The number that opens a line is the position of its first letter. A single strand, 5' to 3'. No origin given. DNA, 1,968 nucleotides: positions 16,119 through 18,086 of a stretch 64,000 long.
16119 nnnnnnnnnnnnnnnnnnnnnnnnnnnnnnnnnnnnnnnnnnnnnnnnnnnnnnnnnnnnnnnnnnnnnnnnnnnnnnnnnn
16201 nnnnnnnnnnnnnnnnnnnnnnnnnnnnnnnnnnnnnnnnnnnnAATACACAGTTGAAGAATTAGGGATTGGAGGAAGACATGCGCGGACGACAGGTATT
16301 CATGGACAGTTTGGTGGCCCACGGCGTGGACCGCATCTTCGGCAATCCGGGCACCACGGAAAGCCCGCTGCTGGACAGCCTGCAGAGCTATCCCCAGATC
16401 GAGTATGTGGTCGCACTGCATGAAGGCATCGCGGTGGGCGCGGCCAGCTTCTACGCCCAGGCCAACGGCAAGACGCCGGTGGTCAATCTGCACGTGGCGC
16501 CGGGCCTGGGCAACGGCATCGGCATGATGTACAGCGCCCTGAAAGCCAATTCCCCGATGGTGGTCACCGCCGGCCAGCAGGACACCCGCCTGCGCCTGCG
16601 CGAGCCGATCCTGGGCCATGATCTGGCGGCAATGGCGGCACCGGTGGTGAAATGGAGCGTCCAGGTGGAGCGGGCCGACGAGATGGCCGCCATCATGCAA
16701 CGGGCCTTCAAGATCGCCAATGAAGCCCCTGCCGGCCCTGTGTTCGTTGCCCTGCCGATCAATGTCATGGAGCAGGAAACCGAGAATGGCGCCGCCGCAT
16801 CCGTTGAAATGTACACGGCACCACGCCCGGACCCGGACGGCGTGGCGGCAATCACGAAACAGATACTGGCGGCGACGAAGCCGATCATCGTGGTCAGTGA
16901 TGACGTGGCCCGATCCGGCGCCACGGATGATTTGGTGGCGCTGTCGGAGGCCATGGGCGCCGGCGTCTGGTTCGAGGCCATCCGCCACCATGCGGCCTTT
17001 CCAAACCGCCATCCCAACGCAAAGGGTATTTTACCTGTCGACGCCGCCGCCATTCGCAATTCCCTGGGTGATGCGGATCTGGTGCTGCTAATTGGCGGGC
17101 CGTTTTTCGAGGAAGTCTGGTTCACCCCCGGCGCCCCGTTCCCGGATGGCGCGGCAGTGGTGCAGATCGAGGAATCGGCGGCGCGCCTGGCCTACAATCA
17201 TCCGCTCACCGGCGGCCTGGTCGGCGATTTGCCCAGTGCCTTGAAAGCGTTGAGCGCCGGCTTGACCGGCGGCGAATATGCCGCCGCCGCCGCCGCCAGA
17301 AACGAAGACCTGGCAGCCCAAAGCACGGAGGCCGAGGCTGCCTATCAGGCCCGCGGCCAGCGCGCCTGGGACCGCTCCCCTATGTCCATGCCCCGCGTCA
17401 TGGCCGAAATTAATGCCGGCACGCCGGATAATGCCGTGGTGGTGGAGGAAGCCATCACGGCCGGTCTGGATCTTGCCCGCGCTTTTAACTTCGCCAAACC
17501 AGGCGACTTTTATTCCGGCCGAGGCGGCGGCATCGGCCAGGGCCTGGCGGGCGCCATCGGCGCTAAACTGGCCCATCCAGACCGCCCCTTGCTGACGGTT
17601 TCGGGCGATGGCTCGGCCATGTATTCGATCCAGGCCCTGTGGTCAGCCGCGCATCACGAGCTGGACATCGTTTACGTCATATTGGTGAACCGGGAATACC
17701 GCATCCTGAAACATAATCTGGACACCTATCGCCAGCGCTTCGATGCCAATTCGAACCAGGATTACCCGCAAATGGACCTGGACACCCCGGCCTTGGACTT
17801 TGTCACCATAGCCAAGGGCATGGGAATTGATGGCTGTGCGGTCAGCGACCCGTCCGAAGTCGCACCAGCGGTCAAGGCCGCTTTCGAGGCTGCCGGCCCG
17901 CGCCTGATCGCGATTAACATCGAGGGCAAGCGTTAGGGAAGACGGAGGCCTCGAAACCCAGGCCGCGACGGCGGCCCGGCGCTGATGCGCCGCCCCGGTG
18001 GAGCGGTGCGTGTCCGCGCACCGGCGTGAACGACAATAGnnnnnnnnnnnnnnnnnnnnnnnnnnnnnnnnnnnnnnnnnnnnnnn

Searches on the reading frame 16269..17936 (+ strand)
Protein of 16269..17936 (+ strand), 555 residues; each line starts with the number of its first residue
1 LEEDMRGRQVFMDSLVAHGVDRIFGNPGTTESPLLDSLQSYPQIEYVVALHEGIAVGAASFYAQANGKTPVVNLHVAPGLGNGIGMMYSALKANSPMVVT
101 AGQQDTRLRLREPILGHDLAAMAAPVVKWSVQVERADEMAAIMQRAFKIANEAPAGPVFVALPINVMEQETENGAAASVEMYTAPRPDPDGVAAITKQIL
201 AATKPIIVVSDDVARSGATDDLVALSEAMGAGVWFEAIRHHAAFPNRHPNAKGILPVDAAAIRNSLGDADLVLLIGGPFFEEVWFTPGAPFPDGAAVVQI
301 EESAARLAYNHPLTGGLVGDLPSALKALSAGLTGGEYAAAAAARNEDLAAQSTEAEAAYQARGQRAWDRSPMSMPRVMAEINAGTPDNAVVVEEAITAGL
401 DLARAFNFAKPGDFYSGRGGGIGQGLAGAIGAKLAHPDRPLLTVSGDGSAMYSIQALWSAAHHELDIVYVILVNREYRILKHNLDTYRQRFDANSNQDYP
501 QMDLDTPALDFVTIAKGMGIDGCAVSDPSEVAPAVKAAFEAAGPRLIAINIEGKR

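Call 63: search_protein_families(library=pfam, proteins=[window:16269-17936:+], max_evalue=0.00001)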
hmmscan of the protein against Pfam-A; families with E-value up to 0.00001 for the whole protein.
window:16269-17936:+ (555 aa): 3 families
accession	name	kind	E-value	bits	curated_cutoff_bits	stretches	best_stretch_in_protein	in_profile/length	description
PF02775.26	TPP_enzyme_C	-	2.2e-30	105.9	21.9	1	401-548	8-150/151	Thiamine pyrophosphate enzyme, C-terminal TPP binding domain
PF02776.23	TPP_enzyme_N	-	4.5e-29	101.1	26.8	1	5-111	1-107/119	Thiamine pyrophosphate enzyme, N-terminal TPP binding domain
PF00205.28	TPP_enzyme_M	-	1.5e-18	67.3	30.4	1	193-328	2-137/137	Thiamine pyrophosphate enzyme, central domain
